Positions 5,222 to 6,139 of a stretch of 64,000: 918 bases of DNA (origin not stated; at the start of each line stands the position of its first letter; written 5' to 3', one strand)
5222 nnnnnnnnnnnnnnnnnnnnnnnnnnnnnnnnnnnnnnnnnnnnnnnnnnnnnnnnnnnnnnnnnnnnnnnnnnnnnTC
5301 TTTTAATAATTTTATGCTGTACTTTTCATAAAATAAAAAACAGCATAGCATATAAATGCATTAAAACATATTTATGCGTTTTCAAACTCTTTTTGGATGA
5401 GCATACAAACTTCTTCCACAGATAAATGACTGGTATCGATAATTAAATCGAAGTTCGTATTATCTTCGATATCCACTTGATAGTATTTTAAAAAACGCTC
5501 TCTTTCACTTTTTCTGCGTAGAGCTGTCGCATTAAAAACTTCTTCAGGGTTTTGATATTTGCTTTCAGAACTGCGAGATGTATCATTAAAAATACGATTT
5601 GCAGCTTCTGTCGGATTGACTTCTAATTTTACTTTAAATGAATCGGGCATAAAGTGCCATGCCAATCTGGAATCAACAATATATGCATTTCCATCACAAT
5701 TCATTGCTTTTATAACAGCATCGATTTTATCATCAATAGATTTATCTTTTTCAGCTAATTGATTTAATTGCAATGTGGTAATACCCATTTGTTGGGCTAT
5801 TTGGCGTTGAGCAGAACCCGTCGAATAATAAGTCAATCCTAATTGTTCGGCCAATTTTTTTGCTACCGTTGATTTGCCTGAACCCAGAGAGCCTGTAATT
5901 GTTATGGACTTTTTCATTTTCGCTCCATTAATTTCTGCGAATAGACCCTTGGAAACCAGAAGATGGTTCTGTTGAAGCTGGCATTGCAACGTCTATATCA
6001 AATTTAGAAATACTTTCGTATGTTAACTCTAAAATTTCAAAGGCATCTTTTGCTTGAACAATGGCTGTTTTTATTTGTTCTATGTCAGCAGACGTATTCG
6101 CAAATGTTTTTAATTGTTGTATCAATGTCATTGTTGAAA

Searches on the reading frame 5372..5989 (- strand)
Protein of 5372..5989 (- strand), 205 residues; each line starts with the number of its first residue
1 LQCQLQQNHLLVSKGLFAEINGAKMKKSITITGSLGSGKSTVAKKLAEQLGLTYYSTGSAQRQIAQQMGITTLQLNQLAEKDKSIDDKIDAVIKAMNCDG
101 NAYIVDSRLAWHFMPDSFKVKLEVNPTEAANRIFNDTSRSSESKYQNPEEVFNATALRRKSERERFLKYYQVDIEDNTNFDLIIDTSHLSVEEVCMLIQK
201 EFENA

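Call 11: search_protein_families(library=pfam, proteins=[window:5372-5989:-], max_evalue=0.01)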
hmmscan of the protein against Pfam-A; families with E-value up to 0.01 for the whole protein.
window:5372-5989:- (205 aa): 19 families
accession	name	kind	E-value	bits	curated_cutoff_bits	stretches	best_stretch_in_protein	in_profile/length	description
PF13189.12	Cytidylate_kin2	-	4.3e-18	66.5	28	1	29-188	2-176/176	Cytidylate kinase-like family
PF02224.24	Cytidylate_kin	-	5.9e-13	49.5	26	2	29-80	1-55/211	Cytidylate kinase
PF13238.12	AAA_18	-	6e-13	49.8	29.4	1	29-144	1-119/128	AAA domain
PF13207.12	AAA_17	-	3e-12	47.4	27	1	33-136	2-122/136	AAA domain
PF13521.12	AAA_28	-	0.00028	21.6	27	1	29-78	2-50/164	AAA domain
PF00406.28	ADK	-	0.00062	20.4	26.8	1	32-90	2-60/151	Adenylate kinase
PF07931.18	CPT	-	0.0007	19.9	22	0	29-202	4-171/172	Chloramphenicol phosphotransferase-like protein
PF13671.12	AAA_33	-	0.0011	19.8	27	1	31-67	4-40/143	AAA domain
PF02367.23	TsaE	-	0.0012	19.3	26.6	1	23-53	18-48/128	Threonylcarbamoyl adenosine biosynthesis protein TsaE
PF01202.28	SKI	-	0.0014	19.2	22.1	0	36-64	2-30/159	Shikimate kinase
PF13401.12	AAA_22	-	0.0016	19.2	27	1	26-51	5-30/130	AAA domain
PF03266.21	NTPase_1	-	0.0016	18.8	23.9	1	29-52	2-25/168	NTPase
PF01121.26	CoaE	-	0.0026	17.9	27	1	29-69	3-42/180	Dephospho-CoA kinase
PF03668.21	RapZ-like_N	-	0.0027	17.9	25.4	0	177-203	129-155/158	RapZ-like N-terminal domain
PF01712.25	dNK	-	0.0047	17.1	27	0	29-55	1-27/203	Deoxynucleoside kinase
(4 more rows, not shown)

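Call 58: find_encoding_contigs(protein=window:5372-5917:-, flank=2500, max_places=10)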
Protein window:5372-5917:- (181 aa): 23 contigs read that carry it; 10 places shown.
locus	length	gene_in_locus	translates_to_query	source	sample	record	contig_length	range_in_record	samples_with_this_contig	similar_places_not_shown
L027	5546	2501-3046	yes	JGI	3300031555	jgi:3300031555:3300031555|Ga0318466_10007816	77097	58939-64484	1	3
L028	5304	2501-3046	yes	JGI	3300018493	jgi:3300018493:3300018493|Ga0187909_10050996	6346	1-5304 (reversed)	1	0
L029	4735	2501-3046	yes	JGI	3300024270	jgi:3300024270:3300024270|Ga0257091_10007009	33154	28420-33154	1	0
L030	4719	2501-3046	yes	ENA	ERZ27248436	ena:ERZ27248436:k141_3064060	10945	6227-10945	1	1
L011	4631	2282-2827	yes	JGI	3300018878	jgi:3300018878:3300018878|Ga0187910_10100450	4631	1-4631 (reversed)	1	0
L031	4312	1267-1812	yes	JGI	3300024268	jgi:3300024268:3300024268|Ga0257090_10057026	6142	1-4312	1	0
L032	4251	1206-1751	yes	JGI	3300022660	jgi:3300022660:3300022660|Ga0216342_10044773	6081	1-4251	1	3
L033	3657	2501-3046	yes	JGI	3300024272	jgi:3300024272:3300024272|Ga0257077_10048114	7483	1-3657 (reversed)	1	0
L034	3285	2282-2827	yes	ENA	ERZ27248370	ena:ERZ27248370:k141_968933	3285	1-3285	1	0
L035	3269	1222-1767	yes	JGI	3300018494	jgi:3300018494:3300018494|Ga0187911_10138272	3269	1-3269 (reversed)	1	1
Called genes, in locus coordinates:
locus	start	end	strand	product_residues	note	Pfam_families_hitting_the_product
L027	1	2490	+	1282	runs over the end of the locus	PF05170:AsmA, PF05359:DUF748, PF05170:AsmA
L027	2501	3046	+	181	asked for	PF02224:Cytidylate_kin, PF13189:Cytidylate_kin2, PF13238:AAA_18, PF13207:AAA_17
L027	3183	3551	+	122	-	-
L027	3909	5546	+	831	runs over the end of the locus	-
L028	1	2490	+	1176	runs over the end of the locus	?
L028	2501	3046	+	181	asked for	PF02224:Cytidylate_kin, PF13189:Cytidylate_kin2, PF13238:AAA_18, PF13207:AAA_17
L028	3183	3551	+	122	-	-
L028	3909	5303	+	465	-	?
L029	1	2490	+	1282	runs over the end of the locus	PF05170:AsmA, PF05359:DUF748, PF05170:AsmA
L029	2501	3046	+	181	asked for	PF02224:Cytidylate_kin, PF13189:Cytidylate_kin2, PF13238:AAA_18, PF13207:AAA_17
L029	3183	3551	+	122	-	-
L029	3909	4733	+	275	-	?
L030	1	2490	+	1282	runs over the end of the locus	PF05170:AsmA, PF05359:DUF748, PF05170:AsmA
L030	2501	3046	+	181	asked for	PF02224:Cytidylate_kin, PF13189:Cytidylate_kin2, PF13238:AAA_18, PF13207:AAA_17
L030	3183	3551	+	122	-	-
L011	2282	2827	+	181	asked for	PF02224:Cytidylate_kin, PF13189:Cytidylate_kin2, PF13238:AAA_18, PF13207:AAA_17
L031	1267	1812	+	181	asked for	PF02224:Cytidylate_kin, PF13189:Cytidylate_kin2, PF13238:AAA_18, PF13207:AAA_17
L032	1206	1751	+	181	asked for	PF02224:Cytidylate_kin, PF13189:Cytidylate_kin2, PF13238:AAA_18, PF13207:AAA_17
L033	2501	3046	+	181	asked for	PF02224:Cytidylate_kin, PF13189:Cytidylate_kin2, PF13238:AAA_18, PF13207:AAA_17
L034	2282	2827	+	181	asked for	PF02224:Cytidylate_kin, PF13189:Cytidylate_kin2, PF13238:AAA_18, PF13207:AAA_17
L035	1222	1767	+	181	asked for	PF02224:Cytidylate_kin, PF13189:Cytidylate_kin2, PF13238:AAA_18, PF13207:AAA_17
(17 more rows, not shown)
